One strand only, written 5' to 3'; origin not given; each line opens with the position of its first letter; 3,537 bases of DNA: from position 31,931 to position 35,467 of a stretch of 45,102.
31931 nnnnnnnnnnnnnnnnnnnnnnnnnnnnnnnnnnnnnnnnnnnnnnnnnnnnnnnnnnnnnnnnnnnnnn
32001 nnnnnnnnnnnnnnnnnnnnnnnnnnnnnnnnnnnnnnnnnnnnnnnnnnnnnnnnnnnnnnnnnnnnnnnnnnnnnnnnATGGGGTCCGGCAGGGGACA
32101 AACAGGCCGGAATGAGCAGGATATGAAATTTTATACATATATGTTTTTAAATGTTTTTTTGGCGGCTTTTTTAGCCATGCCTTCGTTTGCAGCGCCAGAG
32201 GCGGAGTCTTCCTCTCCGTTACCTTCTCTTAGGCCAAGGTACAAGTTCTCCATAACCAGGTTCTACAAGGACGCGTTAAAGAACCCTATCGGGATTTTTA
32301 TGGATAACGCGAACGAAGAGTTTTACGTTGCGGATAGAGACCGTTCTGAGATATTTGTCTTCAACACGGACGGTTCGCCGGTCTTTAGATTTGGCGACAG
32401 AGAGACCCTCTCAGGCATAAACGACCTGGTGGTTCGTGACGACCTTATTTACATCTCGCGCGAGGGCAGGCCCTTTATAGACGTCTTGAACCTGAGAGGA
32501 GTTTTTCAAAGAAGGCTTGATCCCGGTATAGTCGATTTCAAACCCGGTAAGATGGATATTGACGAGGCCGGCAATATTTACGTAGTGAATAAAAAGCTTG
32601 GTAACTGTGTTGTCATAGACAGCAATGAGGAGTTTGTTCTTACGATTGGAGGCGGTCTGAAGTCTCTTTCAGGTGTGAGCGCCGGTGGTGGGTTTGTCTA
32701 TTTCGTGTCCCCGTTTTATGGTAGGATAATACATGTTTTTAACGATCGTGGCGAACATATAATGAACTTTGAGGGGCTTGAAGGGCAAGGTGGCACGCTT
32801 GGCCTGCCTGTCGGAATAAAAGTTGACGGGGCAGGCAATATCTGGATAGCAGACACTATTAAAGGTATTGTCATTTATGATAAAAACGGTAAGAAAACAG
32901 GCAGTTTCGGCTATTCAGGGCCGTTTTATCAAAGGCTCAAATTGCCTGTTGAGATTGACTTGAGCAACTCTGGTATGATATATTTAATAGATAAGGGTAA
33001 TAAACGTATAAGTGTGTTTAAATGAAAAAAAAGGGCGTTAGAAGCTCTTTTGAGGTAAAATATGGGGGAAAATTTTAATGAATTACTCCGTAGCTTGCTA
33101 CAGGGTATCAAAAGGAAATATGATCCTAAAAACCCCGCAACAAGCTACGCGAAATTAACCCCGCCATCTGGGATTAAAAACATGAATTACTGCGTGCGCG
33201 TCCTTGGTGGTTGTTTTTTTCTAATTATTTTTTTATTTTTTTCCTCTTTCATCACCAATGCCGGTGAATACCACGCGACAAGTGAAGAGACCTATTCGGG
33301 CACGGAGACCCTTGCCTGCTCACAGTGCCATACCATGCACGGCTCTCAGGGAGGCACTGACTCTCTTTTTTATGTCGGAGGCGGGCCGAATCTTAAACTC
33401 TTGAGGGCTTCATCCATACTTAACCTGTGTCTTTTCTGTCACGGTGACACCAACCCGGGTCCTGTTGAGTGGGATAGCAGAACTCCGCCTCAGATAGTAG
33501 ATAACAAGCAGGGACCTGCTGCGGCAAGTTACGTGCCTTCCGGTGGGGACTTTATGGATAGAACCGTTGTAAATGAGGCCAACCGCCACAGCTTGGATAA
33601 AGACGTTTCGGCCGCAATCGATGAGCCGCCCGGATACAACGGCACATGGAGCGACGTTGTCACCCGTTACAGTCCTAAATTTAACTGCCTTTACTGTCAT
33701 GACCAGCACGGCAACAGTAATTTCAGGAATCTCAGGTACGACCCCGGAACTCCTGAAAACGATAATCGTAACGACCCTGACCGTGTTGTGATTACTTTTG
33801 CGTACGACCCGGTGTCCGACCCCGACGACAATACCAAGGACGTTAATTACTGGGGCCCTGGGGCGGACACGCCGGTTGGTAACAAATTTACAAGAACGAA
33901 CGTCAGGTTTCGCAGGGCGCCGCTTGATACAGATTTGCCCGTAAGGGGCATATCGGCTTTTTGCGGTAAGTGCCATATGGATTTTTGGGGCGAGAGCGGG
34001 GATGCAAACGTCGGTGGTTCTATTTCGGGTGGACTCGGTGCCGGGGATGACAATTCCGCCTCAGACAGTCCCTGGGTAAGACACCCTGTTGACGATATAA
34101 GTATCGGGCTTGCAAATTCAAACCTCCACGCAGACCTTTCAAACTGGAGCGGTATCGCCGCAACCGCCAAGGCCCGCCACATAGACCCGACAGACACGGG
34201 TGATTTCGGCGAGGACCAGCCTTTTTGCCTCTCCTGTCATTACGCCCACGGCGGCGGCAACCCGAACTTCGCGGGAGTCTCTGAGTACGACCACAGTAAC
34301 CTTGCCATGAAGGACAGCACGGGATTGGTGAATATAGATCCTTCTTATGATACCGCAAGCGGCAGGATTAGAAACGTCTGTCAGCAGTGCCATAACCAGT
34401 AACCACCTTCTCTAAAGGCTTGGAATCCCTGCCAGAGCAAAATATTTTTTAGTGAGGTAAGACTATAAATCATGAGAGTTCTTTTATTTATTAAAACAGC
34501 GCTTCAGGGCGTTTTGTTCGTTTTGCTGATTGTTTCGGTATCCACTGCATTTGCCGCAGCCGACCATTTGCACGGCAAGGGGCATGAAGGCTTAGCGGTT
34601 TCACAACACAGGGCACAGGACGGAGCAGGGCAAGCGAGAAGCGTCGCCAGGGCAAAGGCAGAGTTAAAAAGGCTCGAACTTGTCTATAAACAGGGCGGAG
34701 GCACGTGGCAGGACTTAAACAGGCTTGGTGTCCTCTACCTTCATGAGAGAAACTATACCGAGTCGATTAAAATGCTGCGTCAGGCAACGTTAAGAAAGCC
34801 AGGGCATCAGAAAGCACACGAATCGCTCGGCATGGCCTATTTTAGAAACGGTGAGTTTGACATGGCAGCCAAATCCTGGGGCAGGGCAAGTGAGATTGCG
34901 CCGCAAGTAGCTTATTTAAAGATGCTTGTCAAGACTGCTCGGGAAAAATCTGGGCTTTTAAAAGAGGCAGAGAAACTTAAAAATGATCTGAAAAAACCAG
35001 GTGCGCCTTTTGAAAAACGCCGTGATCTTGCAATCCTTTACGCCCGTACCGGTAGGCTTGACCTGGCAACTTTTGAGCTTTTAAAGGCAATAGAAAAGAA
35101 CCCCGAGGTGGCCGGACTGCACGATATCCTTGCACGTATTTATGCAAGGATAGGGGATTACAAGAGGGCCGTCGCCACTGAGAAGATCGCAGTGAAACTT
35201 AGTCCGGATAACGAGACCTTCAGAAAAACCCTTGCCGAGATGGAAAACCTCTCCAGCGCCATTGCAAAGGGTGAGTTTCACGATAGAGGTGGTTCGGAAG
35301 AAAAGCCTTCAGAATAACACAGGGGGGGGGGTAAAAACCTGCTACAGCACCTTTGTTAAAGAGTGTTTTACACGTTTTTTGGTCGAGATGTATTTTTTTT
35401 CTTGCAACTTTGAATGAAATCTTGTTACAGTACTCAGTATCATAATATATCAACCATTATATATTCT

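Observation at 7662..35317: A 28-kb co-oriented island that looks like a complete cytochrome-nanowire production and export system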

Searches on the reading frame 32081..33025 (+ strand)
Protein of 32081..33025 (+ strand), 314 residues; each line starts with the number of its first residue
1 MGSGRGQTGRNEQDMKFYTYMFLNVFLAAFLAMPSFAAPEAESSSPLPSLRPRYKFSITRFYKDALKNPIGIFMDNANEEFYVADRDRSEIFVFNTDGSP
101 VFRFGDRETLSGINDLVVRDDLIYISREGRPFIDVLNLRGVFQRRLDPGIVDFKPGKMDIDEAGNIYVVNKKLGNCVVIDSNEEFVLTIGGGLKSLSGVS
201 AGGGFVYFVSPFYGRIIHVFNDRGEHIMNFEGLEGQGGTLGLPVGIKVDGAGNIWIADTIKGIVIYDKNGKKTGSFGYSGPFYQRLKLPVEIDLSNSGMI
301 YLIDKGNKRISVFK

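Call 5: search_protein_families(library=pfam, proteins=[window:32081-33025:+], max_evalue=0.01)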
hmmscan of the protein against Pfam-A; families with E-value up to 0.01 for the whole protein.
window:32081-33025:+ (314 aa): 2 families
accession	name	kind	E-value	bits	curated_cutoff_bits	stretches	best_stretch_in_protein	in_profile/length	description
PF01436.27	NHL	-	3.4e-11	43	20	0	67-94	2-28/28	NHL repeat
PF08450.18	SGL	-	0.0027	17.8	26.3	0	226-274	169-218/246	SMP-30/Gluconolactonase/LRE-like region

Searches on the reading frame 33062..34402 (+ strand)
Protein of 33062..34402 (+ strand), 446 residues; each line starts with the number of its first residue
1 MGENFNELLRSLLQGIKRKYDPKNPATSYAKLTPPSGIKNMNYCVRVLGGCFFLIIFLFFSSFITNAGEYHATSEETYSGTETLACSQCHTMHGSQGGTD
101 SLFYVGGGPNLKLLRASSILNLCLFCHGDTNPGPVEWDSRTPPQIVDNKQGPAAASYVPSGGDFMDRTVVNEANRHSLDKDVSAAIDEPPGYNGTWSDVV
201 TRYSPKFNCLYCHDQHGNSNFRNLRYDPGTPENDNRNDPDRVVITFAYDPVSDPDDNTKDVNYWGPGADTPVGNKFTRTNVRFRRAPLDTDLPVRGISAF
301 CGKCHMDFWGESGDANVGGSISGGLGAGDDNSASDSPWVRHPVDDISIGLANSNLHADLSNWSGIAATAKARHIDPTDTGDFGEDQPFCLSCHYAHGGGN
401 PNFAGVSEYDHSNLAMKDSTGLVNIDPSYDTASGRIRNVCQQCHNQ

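Call 5: search_protein_families(library=pfam, proteins=[window:33062-34402:+], max_evalue=0.01)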
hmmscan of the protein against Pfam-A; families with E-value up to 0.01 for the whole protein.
window:33062-34402:+ (446 aa): 4 families
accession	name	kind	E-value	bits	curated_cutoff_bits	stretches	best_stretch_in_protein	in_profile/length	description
PF09699.15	Paired_CXXCH_1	-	2.5e-11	43.5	20.6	0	385-402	7-22/41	Doubled CXXCH motif (Paired_CXXCH_1)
PF14522.11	Cytochrome_C7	-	9.5e-05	22.6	24.8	0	389-445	16-49/67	Cytochrome c7 and related cytochrome c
PF13442.11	Cytochrome_CBB3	-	0.00054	20.7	27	0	388-408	13-31/68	Cytochrome C oxidase, cbb3-type, subunit III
PF14537.11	Cytochrom_c3_2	-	0.0084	17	25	0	76-95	50-69/79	Cytochrome c3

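Call 7: search_solved_structures(query=window:33062-34402:+, max_evalue=1, show_alignments=2)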
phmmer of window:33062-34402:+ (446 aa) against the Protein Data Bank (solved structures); distinct sequences matched with E-value up to 1: 6.
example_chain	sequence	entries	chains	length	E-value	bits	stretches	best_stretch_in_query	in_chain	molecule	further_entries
5n92_F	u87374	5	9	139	0.26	13.4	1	138-204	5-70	Interleukin-17F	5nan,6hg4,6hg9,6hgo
8rv0_Y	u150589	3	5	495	0.29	13.3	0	57-137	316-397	Octaheme cytochrome c nitrite reductase | Octaheme nitrite c cytochrome c reductase | Octaheme nitrite reductase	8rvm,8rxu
5amm_A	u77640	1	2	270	0.53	12.4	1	258-314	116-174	ASCORBATE PEROXIDASE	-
4ged_A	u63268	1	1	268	0.61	12.2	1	258-314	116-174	Ascorbate peroxidase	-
3riv_A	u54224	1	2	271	0.62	12.2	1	258-314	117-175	Ascorbate peroxidase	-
5al9_A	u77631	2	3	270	0.66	12.1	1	258-314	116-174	ASCORBATE PEROXIDASE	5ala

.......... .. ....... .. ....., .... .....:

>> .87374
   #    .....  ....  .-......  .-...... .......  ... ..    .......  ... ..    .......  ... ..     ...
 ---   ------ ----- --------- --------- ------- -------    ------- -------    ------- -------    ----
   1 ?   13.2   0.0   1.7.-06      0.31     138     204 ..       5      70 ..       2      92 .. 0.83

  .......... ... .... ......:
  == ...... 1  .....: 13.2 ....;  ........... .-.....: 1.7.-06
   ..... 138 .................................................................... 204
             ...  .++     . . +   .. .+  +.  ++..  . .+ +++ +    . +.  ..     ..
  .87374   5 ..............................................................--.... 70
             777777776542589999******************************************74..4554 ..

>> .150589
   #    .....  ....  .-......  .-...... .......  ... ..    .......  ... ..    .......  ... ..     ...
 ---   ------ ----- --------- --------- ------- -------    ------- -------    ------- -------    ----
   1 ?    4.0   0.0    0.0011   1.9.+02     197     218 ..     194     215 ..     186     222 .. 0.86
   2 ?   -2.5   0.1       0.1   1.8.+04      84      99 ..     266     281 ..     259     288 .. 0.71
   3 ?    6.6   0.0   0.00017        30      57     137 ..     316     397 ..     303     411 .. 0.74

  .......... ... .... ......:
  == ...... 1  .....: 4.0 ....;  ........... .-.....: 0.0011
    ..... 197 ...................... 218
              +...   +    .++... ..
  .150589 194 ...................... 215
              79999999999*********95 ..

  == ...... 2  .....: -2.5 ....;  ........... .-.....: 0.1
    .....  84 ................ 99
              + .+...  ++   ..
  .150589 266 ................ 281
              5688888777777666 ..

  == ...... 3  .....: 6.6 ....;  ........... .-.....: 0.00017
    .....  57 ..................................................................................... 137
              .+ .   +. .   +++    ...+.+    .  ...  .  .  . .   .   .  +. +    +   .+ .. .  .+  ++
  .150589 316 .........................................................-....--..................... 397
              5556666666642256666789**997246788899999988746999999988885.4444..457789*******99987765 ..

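Call 9: search_protein_families(library=ncbifam, proteins=[window:33062-34402:+], max_evalue=0.01)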
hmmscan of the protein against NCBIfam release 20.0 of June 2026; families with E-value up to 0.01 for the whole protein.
window:33062-34402:+ (446 aa): 3 families
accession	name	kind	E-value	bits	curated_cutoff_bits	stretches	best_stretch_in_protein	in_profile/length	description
TIGR01905.1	paired_CXXCH_1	subfamily_domain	1.3e-09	37.8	25.2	0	389-402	9-22/41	doubled CXXCH domain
TIGR03508.1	decahem_SO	subfamily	1.8e-06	27.6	192.2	1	82-138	142-184/258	DmsE family decaheme c-type cytochrome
NF041028.1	decahem_GSU2203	exception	0.0014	17.9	325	0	81-130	123-158/317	GSU2203 family decaheme c-type cytochrome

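Call 83: search_solved_structures(query=A4, max_evalue=1, show_alignments=1)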
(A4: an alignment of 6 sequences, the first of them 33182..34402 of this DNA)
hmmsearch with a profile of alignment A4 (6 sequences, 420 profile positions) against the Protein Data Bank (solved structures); distinct sequences matched with E-value up to 1: 1.
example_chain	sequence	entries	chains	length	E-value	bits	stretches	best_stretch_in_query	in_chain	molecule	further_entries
6ef8_A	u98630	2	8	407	2.8e-06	29.8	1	67-400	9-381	C-type cytochrome OmcS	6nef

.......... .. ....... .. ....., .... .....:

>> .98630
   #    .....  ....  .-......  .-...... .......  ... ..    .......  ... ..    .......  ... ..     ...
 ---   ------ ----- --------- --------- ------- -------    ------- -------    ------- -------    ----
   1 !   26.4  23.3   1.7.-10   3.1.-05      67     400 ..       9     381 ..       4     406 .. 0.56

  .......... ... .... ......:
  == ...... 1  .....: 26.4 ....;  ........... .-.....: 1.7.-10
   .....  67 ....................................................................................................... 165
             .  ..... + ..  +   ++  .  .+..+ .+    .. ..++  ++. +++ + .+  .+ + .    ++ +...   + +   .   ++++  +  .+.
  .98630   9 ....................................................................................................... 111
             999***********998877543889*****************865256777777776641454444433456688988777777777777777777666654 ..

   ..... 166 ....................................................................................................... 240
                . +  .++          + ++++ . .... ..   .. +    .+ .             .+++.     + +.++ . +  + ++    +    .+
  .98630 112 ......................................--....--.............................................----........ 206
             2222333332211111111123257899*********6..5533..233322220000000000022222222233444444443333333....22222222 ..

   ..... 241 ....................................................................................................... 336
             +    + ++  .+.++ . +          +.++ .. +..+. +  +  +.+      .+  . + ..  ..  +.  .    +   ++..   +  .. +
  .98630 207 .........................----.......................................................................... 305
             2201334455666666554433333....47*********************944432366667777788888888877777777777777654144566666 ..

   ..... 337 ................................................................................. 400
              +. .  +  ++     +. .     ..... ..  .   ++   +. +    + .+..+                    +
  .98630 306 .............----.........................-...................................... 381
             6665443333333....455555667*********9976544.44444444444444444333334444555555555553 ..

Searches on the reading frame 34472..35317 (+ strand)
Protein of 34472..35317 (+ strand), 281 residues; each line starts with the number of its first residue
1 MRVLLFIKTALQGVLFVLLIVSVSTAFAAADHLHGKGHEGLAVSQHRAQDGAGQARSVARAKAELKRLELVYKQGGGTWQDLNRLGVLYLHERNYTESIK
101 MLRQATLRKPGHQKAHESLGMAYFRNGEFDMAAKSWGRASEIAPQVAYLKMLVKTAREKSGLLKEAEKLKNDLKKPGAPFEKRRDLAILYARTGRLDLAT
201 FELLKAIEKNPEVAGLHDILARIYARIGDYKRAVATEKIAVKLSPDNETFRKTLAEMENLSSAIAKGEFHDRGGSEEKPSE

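Call 49: search_protein_families(library=pfam, proteins=[window:34472-35317:+], max_evalue=1)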
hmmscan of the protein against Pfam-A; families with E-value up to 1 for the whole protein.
window:34472-35317:+ (281 aa): 26 families (the best 25 are shown)
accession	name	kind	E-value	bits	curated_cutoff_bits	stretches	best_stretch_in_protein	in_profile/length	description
PF07719.23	TPR_2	-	9.9e-18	63.2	27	4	114-145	2-33/34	Tetratricopeptide repeat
PF00515.34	TPR_1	-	5.7e-13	48.5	27.8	2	115-145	3-33/34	Tetratricopeptide repeat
PF13432.12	TPR_16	-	7.8e-13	49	32.7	2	85-145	3-63/65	Tetratricopeptide repeat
PF13181.12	TPR_8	-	4.8e-12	45.5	25.7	2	83-111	5-33/34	Tetratricopeptide repeat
PF13428.12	TPR_14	-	8.2e-10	38.8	23.5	2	216-257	3-44/44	Tetratricopeptide repeat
PF13176.12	TPR_7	-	1.4e-09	37.7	27.9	2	82-113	2-35/36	Tetratricopeptide repeat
PF13431.12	TPR_17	-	4.5e-09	36.3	24.4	1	203-234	2-33/34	Tetratricopeptide repeat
PF13424.12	TPR_12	-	2.2e-07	31.4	30.1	1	82-143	6-75/77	Tetratricopeptide repeat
PF14559.12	TPR_19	-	2.4e-07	31.4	25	1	90-152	2-64/68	Tetratricopeptide repeat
PF13371.12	TPR_9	-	1.6e-06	28.5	35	1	181-215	30-64/73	Tetratricopeptide repeat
PF13414.12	TPR_11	-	1.6e-06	28.1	26.8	1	120-145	1-26/42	TPR repeat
PF23914.1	TPR_CcmH_CycH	-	1.5e-05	25.3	42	2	92-144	100-152/158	Cytochrome c-type biogenesis protein H TPR domain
PF13374.12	TPR_10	-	4.1e-05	23.9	27.5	1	82-105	5-28/42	Tetratricopeptide repeat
PF25063.1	ARM_TT21_C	-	0.00011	22.6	35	1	54-143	67-159/209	Tetratricopeptide repeat protein 21 C-terminal ARM domain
PF13174.12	TPR_6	-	0.00024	22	26.3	0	84-105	5-26/33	Tetratricopeptide repeat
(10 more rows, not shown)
